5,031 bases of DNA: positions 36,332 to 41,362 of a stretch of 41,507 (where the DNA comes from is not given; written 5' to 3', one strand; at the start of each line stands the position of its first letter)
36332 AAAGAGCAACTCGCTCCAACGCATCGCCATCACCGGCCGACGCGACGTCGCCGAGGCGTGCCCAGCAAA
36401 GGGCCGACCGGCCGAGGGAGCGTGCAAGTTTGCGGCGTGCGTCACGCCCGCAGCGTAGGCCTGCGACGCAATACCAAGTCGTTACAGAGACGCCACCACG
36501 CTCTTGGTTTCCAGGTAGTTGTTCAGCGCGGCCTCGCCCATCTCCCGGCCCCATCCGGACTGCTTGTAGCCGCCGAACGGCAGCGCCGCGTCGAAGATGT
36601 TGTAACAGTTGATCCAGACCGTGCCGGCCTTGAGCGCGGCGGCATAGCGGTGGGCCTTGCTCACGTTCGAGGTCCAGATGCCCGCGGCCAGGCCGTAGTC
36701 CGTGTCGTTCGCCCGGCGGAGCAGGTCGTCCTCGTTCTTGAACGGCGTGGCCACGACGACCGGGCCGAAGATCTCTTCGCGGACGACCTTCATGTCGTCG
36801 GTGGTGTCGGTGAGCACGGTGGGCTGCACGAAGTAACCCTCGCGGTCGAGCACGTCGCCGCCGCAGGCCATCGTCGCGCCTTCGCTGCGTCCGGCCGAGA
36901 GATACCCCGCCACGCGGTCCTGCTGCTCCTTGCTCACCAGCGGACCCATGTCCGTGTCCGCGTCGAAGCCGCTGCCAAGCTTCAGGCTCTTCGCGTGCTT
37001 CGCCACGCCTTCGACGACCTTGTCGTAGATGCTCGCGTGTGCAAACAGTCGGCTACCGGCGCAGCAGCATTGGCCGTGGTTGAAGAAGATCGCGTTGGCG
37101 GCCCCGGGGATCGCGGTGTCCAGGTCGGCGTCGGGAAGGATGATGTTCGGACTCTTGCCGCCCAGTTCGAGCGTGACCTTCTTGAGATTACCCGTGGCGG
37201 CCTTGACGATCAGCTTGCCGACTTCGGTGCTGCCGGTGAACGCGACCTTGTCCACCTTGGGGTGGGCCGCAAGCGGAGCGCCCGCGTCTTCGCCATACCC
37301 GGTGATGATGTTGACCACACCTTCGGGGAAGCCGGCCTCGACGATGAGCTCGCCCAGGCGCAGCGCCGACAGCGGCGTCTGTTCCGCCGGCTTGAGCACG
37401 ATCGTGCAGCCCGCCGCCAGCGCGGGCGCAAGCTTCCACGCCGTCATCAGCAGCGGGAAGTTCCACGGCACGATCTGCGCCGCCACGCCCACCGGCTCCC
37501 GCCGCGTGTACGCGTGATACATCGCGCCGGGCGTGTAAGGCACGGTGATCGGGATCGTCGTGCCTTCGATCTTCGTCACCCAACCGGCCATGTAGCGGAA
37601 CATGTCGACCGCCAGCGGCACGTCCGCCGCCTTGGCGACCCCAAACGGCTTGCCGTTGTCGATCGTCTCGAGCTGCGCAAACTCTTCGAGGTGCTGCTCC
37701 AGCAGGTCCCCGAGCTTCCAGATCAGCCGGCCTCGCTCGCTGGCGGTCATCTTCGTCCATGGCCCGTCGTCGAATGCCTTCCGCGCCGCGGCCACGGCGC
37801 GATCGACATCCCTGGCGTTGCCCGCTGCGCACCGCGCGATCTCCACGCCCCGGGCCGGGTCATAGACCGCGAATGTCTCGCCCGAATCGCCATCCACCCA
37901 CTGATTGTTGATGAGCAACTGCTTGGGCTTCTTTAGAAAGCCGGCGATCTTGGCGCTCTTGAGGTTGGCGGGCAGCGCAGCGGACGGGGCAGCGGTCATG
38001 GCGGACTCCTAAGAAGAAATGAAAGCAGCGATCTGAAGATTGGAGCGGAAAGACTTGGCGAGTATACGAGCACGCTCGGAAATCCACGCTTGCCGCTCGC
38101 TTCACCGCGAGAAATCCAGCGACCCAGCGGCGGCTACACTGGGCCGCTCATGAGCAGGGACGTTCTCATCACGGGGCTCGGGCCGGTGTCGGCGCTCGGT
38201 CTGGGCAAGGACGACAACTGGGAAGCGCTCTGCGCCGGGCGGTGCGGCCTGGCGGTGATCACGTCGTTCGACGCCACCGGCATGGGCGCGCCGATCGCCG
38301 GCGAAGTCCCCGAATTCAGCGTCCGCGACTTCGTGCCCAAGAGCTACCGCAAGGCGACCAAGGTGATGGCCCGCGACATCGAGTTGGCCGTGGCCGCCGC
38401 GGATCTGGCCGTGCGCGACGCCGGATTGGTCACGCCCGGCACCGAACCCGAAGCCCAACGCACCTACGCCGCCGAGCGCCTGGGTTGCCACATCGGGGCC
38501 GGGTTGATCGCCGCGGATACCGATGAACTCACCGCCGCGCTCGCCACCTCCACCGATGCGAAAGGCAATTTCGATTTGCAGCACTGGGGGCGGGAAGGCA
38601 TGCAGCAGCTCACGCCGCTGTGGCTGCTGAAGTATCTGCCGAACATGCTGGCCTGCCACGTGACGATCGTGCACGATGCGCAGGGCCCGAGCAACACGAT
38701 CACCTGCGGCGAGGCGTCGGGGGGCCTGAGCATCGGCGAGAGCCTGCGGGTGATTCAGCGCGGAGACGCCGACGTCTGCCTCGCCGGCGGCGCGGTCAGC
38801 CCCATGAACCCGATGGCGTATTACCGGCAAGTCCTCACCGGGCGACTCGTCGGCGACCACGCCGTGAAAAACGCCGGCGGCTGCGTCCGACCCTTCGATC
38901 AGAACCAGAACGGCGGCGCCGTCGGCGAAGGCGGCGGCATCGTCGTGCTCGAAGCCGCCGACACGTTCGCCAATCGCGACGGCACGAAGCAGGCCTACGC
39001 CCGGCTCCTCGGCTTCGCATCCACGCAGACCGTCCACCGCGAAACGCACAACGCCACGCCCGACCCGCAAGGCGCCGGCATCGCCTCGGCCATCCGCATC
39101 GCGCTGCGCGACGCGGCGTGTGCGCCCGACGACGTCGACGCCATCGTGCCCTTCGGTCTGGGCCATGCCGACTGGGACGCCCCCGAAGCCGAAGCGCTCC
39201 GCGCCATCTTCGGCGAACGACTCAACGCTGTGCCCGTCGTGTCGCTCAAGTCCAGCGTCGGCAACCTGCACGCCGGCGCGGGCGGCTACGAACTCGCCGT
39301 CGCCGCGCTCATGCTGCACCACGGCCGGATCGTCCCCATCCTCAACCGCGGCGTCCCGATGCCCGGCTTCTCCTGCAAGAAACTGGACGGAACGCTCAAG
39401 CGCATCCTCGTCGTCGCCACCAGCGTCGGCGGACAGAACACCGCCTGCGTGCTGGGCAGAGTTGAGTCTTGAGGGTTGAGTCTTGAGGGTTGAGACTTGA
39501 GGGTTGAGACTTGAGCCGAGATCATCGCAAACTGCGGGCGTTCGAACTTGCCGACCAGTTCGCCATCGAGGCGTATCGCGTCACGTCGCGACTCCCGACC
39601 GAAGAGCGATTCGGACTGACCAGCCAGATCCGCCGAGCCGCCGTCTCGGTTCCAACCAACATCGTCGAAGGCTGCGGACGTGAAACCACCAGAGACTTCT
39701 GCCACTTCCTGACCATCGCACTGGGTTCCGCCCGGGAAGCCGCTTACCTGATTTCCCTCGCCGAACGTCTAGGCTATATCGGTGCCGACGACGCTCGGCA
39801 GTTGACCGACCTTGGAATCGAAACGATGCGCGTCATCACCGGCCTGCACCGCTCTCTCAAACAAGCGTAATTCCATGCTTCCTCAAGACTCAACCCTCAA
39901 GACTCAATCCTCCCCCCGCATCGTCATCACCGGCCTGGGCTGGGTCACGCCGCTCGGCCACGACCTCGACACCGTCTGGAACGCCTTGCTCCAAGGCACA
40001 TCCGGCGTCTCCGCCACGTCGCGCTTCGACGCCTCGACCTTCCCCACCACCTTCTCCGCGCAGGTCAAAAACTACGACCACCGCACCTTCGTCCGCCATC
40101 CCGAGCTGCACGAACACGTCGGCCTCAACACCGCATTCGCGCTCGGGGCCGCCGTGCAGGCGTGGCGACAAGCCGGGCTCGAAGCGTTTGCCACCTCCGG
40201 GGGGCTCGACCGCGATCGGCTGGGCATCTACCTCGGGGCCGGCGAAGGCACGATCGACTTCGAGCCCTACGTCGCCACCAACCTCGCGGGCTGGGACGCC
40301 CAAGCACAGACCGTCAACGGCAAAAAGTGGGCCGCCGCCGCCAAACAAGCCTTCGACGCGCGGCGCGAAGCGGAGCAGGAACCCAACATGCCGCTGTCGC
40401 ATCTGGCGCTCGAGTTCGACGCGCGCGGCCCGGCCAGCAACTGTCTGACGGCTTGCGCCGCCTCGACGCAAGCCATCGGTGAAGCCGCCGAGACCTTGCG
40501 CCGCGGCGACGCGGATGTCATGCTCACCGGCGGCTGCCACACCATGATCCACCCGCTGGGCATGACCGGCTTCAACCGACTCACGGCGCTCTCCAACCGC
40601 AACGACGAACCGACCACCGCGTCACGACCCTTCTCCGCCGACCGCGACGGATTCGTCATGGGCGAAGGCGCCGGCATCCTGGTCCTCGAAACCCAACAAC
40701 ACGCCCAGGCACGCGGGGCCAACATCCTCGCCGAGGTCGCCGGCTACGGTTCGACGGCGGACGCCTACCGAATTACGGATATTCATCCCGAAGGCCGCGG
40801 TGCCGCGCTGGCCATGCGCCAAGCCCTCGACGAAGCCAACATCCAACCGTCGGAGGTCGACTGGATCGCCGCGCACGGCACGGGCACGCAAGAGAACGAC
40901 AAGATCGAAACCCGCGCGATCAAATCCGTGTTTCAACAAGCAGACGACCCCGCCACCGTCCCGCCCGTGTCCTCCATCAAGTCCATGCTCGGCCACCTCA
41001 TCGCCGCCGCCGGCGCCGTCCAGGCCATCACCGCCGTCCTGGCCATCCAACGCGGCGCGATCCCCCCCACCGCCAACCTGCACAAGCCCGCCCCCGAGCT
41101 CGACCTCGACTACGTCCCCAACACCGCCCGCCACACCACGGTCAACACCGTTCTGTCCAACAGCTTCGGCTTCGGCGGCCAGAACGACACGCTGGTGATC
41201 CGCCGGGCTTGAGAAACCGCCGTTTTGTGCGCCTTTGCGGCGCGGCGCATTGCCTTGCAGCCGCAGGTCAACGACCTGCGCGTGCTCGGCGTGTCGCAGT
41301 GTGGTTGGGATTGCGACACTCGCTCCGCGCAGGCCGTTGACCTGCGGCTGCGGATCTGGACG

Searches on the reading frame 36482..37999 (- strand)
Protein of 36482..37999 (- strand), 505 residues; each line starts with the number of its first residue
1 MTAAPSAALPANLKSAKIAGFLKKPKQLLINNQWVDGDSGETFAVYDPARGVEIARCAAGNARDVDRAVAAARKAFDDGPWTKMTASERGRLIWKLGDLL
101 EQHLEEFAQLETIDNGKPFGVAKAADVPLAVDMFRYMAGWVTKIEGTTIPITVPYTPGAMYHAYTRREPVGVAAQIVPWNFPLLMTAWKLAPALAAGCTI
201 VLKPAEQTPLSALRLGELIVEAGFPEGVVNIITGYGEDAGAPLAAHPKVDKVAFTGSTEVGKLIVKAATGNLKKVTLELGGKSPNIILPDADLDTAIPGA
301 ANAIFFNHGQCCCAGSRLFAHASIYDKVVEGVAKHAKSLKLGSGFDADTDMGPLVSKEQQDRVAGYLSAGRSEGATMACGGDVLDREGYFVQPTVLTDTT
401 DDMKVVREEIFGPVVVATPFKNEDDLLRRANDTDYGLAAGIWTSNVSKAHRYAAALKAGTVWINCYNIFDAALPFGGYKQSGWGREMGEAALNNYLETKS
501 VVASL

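Call 65: search_protein_families(library=pfam, proteins=[window:36482-37999:-], max_evalue=0.01)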
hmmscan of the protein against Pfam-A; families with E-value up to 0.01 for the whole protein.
window:36482-37999:- (505 aa): 1 family
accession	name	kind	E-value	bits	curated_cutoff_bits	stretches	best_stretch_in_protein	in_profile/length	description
PF00171.27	Aldedh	-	1.5e-185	617.6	23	1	34-501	1-461/461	Aldehyde dehydrogenase family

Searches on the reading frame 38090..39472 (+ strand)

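Call 65: search_protein_families(library=pfam, proteins=[window:38090-39472:+], max_evalue=0.01)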
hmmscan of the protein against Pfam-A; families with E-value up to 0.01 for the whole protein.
window:38090-39472:+ (460 aa): 2 families
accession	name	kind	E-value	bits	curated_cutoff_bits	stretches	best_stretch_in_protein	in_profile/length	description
PF00109.32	ketoacyl-synt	-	3.1e-27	96.2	20.8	1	23-290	2-249/252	Beta-ketoacyl synthase, N-terminal domain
PF02801.28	Ketoacyl-synt_C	-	3.3e-19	69.5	20.8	1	303-419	1-117/119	Beta-ketoacyl synthase, C-terminal domain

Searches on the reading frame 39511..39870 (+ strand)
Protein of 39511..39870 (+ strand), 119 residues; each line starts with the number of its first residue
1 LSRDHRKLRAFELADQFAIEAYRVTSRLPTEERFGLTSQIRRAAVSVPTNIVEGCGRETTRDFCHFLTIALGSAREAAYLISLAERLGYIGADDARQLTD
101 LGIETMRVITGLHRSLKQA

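Call 17: search_protein_families(library=pfam, proteins=[window:39511-39870:+], max_evalue=0.01)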
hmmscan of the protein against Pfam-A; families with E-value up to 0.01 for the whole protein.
window:39511-39870:+ (119 aa): 1 family
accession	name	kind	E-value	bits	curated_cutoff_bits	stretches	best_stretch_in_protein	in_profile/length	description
PF05635.17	23S_rRNA_IVP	-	1.6e-32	112.3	33.8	1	6-110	1-105/106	23S rRNA-intervening sequence protein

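Call 40: find_related_loci(query=A1, collection=metagenome_contigs, flank=1500)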
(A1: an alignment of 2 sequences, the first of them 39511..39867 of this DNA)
Query A1 (119 aa) in metagenome_contigs; peptide patterns used: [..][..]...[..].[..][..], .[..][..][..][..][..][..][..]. (x = any residue, [..] = any of these).
600 stretches matched a pattern (row limit reached: there are more); 98 encode a relative of the query (tblastn E <= 1e-3); the best 80 are kept; 80 distinct loci.
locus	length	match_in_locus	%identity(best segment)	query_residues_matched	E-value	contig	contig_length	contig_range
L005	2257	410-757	57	3-118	5e-42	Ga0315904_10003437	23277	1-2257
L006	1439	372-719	57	3-118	6e-43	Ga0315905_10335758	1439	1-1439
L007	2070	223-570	57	3-118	5e-42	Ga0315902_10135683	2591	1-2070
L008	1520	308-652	61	3-117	2e-42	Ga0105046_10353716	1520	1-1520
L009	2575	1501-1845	57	3-117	1e-40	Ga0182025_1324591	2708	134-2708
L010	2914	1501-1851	57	3-119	2e-40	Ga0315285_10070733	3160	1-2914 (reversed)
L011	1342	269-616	58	3-118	4e-41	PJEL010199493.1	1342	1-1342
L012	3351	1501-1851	57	3-119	4e-40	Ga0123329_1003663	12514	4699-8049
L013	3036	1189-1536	54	3-118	4e-40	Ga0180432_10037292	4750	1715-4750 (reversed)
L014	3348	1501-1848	58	3-118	2e-39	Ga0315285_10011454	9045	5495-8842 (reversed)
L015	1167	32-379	54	3-118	3e-40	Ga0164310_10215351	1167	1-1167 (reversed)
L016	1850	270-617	55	3-118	5e-39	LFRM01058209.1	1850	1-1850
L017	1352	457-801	58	3-117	3e-39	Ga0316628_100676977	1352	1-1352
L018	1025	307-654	56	3-118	5e-40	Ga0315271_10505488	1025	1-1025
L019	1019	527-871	58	3-117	5e-40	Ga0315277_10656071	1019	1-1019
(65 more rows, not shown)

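Call 62: search_solved_structures(query=window:39511-39867:+, max_evalue=0.01)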
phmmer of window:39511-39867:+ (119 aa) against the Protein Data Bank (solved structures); distinct sequences matched with E-value up to 0.01: 2.
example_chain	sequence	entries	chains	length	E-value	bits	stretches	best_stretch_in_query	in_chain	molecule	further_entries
2gsc_A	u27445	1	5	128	8.2e-21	77.6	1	3-98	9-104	Putative uncharacterized protein XCC0516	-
2rld_A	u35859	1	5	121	1.6e-05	28.5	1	16-112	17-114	Uncharacterized protein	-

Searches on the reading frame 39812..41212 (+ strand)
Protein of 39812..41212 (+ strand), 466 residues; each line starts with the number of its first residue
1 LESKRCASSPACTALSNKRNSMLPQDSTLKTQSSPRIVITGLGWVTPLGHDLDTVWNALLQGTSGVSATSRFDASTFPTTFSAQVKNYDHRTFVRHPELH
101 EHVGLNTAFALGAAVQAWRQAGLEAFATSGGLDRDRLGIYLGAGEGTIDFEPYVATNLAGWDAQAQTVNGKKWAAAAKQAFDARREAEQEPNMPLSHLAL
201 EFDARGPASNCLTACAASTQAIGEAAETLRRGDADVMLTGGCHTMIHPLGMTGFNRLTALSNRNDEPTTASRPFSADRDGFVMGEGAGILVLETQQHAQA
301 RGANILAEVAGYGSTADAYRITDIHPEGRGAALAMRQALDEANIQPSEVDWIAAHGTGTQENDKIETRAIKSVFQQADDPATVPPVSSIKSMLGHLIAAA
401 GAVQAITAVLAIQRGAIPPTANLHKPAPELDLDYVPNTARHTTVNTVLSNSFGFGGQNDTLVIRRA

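Call 17: search_protein_families(library=pfam, proteins=[window:39812-41212:+], max_evalue=0.01)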
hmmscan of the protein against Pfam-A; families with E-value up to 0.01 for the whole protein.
window:39812-41212:+ (466 aa): 3 families
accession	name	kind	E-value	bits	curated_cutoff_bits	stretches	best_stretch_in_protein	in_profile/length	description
PF00109.32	ketoacyl-synt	-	1.2e-42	146.7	20.8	1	36-298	3-252/252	Beta-ketoacyl synthase, N-terminal domain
PF02801.28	Ketoacyl-synt_C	-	2.3e-37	128.1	20.8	1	306-423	1-118/119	Beta-ketoacyl synthase, C-terminal domain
PF00108.29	Thiolase_N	-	4.4e-05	23.4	26.4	1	198-247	68-117/260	Thiolase, N-terminal domain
